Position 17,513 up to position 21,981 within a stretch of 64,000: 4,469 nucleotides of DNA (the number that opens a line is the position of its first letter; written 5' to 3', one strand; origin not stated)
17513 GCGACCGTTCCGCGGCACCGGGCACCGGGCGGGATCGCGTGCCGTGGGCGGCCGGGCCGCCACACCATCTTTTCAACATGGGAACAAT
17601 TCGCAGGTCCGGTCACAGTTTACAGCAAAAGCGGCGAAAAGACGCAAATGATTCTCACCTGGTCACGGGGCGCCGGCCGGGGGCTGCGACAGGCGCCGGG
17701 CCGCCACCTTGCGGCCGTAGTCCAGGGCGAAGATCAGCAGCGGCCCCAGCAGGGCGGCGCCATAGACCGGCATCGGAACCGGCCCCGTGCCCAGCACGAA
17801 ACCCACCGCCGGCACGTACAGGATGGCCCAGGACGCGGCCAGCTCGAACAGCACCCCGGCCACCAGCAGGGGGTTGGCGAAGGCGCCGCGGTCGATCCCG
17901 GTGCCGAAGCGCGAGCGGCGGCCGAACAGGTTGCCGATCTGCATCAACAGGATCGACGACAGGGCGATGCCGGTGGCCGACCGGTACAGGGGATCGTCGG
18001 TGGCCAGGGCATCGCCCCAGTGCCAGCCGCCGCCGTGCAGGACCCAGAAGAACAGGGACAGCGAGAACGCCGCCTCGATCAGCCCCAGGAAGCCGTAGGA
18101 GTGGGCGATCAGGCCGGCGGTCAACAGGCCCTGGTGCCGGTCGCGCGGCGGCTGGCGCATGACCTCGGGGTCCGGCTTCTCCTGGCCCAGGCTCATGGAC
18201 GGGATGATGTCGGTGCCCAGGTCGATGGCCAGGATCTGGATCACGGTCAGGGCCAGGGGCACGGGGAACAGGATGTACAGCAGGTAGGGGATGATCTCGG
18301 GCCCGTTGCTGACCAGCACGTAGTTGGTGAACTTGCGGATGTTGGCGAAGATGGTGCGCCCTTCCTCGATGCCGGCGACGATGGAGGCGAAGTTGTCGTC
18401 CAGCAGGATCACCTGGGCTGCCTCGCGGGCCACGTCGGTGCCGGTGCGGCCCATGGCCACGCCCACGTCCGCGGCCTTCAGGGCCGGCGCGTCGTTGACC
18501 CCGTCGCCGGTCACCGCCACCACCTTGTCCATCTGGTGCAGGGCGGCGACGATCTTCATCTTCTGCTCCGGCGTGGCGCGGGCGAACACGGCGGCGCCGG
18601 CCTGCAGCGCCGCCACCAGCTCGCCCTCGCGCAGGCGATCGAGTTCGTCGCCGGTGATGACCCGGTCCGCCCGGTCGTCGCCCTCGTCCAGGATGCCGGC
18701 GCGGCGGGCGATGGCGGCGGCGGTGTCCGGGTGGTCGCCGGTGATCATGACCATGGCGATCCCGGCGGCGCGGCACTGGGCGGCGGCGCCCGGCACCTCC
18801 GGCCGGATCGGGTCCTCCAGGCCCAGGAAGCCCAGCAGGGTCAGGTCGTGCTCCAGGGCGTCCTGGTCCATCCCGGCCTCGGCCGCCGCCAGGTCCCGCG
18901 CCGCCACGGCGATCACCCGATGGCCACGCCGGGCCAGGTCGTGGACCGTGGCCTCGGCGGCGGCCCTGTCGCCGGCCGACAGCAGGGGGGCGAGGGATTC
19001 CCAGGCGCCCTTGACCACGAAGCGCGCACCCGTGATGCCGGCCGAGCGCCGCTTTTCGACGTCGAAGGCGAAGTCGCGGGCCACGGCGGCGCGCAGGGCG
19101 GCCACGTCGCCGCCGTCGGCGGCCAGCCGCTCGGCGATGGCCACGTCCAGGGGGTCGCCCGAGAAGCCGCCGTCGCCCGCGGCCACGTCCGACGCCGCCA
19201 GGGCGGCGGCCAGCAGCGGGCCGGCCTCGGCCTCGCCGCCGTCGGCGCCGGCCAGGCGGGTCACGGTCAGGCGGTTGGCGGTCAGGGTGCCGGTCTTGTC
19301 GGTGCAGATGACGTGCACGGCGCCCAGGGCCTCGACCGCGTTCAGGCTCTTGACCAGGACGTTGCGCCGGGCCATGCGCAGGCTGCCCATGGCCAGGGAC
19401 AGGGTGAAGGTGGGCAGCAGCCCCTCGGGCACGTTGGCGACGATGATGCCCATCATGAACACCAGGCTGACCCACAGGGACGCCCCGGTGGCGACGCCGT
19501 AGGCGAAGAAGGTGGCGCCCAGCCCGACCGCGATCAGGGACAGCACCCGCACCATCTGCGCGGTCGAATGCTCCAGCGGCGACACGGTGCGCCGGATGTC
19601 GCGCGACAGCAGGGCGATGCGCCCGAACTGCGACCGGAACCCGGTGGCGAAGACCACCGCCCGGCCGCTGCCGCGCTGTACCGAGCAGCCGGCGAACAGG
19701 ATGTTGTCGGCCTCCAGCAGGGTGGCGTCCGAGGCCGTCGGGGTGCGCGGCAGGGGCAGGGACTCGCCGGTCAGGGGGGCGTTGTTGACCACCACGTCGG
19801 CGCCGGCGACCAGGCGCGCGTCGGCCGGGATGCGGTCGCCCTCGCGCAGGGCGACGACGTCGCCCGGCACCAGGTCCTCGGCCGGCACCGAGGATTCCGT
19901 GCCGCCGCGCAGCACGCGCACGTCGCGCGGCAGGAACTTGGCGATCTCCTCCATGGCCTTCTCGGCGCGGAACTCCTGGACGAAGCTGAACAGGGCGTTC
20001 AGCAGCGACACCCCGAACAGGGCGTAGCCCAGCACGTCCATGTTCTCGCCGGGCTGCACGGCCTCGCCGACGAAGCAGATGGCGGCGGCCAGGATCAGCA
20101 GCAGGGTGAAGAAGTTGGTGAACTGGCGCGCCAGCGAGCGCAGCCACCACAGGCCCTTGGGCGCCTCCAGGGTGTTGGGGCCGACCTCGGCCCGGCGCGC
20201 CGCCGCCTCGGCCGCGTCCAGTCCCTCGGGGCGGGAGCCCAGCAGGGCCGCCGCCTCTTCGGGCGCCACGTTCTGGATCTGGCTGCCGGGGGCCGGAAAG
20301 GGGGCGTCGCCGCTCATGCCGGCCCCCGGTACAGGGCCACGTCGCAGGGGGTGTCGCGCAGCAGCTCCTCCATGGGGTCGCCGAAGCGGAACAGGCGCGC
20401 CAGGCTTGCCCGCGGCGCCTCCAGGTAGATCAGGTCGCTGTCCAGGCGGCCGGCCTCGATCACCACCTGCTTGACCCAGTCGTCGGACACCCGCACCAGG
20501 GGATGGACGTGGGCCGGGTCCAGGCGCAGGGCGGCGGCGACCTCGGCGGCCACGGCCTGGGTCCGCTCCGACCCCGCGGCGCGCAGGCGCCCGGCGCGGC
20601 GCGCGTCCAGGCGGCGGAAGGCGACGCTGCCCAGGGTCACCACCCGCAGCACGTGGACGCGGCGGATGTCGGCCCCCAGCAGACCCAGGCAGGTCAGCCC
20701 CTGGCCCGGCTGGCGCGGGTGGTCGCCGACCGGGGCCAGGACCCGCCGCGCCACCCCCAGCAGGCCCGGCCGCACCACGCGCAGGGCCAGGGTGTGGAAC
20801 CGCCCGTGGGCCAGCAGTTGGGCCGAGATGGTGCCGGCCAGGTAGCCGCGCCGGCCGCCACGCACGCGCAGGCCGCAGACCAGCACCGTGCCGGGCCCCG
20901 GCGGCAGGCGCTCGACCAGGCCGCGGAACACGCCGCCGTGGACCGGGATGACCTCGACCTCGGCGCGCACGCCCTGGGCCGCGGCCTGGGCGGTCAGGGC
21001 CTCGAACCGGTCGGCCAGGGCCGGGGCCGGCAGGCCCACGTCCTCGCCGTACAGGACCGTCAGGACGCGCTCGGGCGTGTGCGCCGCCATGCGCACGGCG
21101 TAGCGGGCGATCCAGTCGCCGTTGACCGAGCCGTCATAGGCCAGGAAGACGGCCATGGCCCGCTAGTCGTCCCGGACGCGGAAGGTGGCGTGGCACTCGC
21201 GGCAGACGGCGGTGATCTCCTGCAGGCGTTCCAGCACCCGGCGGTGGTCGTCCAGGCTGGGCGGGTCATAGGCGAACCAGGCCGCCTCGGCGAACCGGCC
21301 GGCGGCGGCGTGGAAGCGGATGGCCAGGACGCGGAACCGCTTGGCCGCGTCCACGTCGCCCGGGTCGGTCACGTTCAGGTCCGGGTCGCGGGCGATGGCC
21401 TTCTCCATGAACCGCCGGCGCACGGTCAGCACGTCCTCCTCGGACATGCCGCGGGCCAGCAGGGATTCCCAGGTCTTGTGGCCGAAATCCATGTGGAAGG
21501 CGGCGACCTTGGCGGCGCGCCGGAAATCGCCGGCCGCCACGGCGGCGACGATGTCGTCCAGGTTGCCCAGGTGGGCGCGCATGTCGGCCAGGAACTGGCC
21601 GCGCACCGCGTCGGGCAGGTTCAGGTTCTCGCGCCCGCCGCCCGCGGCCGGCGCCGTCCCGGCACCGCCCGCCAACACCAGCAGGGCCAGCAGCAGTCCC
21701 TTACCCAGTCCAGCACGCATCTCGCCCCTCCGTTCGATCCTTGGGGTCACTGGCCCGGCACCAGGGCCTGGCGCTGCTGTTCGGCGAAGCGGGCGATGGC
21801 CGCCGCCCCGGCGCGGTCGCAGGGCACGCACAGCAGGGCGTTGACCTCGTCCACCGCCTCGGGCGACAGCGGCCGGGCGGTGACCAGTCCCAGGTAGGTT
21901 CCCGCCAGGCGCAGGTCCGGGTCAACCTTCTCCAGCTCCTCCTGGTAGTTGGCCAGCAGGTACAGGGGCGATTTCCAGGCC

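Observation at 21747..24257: Tandem three-member family of exported Gly-rich proteins (one strongly His-rich) sharing a C-terminal domain I cannot name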

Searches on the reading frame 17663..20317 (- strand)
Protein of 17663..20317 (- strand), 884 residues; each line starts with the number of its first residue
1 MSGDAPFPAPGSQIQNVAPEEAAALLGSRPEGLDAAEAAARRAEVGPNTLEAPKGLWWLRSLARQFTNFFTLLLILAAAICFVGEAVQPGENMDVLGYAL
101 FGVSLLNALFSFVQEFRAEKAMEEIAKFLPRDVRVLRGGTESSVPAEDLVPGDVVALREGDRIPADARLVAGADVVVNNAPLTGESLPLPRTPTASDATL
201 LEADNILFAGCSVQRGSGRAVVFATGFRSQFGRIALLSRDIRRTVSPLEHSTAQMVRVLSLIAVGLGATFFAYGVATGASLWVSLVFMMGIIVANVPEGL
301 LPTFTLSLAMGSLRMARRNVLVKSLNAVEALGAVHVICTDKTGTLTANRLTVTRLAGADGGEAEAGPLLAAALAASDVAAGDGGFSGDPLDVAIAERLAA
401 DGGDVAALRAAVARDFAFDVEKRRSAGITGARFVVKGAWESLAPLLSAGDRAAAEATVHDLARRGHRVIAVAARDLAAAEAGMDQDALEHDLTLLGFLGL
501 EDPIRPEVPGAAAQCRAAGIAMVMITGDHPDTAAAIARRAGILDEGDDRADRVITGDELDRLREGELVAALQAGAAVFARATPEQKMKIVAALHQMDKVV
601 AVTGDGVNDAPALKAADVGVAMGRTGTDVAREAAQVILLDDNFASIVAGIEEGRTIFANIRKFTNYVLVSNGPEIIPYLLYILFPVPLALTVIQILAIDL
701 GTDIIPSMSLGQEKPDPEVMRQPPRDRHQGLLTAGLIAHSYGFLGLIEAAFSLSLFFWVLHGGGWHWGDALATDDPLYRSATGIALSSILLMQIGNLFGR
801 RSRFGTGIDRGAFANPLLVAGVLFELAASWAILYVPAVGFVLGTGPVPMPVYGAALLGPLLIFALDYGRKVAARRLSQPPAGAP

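Call 3: search_protein_families(library=pfam, proteins=[window:17663-20317:-], max_evalue=1)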
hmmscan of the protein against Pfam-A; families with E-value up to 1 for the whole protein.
window:17663-20317:- (884 aa): 5 families
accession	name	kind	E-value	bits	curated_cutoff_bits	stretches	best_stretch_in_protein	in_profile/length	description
PF00122.25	E1-E2_ATPase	-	1.1e-44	152.6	28.1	1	128-318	2-181/181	E1-E2 ATPase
PF00689.26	Cation_ATPase_C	-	1e-36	126.8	27.3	1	687-871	1-174/175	Cation transporting ATPase, C-terminus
PF00690.31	Cation_ATPase_N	-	2.2e-15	56.5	20.4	1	17-81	4-69/69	Cation transporter/ATPase, N-terminus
PF00702.32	Hydrolase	-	7.7e-11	43.2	26.4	1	336-617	3-191/191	haloacid dehalogenase-like hydrolase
PF08282.18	Hydrolase_3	-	0.0018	18.5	20.9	1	598-646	204-251/255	haloacid dehalogenase-like hydrolase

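Call 4: search_protein_families(library=ncbifam, proteins=[window:17663-20317:-], max_evalue=1)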
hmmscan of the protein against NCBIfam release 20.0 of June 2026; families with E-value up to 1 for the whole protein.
window:17663-20317:- (884 aa): 30 families (the best 25 are shown)
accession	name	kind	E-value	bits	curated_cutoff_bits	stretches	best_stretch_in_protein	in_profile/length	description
TIGR01106.1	ATPase-IIC_X-K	subfamily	7.7e-160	533.8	946.1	3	490-766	555-853/997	Na,H/K antiporter P-type ATPase subunit alpha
TIGR01522.1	ATPase-IIA2_Ca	equivalog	5.6e-136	454.5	798.3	1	20-739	10-729/854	calcium-transporting P-type ATPase, PMR1-type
TIGR01116.1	ATPase-IIA1_Ca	equivalog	1.2e-114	384.1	703.4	2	448-847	409-772/799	calcium-translocating P-type ATPase, SERCA-type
TIGR01523.1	ATPase-IID_K-Na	equivalog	6.1e-114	381.6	645.05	3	445-762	532-860/997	potassium/sodium efflux P-type ATPase, fungal-type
TIGR01524.1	ATPase-IIIB_Mg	equivalog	2.8e-105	353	610.75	1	19-732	20-735/867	magnesium-translocating P-type ATPase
TIGR01517.1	ATPase-IIB_Ca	equivalog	3.1e-103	346.6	507.05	1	28-735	51-764/882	calcium-translocating P-type ATPase, PMCA-type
TIGR01647.1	ATPase-IIIA_H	equivalog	5e-103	345.7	615.5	1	32-735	1-667/755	plasma-membrane proton-efflux P-type ATPase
NF011702.0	PRK15122.1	subfamily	1.2e-94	318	975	1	20-724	37-766/907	magnesium-translocating P-type ATPase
TIGR01494.1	ATPase_P-type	subfamily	1.6e-84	284.1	62.3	4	570-688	358-470/478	HAD-IC family P-type ATPase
TIGR01525.1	ATPase-IB_hvy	subfamily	2.8e-70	237.8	346.25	2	99-545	23-429/560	heavy metal translocating P-type ATPase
TIGR01657.1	P-ATPase-V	hypoth_equivalog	3.4e-67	226.9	618.25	2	98-545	195-700/1055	ATP13A2 family polyamine export P-type ATPase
TIGR01512.1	ATPase-IB2_Cd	subfamily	6.2e-54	183.5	313.5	3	115-356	39-256/494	cadmium family heavy metal-translocating P-type ATPase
TIGR01511.1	ATPase-IB1_Cu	subfamily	3.3e-49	168.2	397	3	114-356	63-283/542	copper-translocating P-type ATPase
TIGR01497.1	kdpB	equivalog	8.6e-40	136.5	527.9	2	137-543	112-486/675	potassium-transporting ATPase subunit KdpB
NF008262.1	PRK11033.1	equivalog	5.7e-39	134.2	1005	2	108-542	210-598/731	zinc/cadmium/mercury/lead-transporting ATPase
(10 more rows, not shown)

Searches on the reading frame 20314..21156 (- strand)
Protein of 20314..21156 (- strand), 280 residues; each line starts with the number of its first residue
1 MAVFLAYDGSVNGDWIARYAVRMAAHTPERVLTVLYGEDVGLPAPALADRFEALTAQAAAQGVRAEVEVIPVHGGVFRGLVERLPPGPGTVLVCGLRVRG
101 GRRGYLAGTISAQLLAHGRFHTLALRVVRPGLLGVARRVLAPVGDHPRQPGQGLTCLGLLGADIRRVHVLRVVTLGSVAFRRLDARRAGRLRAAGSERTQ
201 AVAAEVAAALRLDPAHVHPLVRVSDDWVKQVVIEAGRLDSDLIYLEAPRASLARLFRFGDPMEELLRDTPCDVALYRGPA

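Call 3: search_protein_families(library=pfam, proteins=[window:20314-21156:-], max_evalue=1)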
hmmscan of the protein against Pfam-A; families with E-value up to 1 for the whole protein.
window:20314-21156:- (280 aa): 1 family
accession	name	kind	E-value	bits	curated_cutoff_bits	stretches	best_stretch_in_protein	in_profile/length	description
PF00582.32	Usp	-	1e-08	36.3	24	2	163-277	29-141/141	Universal stress protein family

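Call 4: search_protein_families(library=ncbifam, proteins=[window:20314-21156:-], max_evalue=1)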
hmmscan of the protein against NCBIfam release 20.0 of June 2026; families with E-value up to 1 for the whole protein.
window:20314-21156:- (280 aa): 0 families

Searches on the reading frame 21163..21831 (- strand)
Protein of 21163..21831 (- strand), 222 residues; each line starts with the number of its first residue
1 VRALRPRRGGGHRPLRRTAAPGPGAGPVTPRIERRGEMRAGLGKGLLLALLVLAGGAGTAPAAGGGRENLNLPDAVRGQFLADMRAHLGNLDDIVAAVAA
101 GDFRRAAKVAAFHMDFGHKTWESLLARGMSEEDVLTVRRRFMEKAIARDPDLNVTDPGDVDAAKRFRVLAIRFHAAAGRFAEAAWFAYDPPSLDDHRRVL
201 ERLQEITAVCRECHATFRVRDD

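Call 3: search_protein_families(library=pfam, proteins=[window:21163-21831:-], max_evalue=1)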
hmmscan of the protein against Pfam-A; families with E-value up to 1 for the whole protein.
window:21163-21831:- (222 aa): 2 families
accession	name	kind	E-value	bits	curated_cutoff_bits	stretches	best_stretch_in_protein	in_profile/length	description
PF01322.25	Cytochrom_C_2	-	0.055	14.9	26.5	1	173-218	76-121/121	Cytochrome C'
PF18574.7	zf_C2HC_14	-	0.3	11.4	25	0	80-89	15-24/33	C2HC Zing finger domain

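Call 4: search_protein_families(library=ncbifam, proteins=[window:21163-21831:-], max_evalue=1)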
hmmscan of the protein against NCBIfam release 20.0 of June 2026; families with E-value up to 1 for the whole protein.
window:21163-21831:- (222 aa): 2 families
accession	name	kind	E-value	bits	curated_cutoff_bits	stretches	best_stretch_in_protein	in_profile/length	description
TIGR02505.1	RTPR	equivalog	0.11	10.6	340.05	1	91-189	265-359/724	ribonucleoside-triphosphate reductase, adenosylcobalamin-dependent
TIGR02098.1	MJ0042_CXXC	domain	0.14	11.9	20.9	1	207-222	2-17/38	MJ0042-type zinc finger domain-containing protein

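Call 76: search_protein_families(library=ncbifam, proteins=[window:21163-21720:-], max_evalue=0.01)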
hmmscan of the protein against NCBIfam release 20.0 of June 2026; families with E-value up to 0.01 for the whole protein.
window:21163-21720:- (185 aa): 0 families
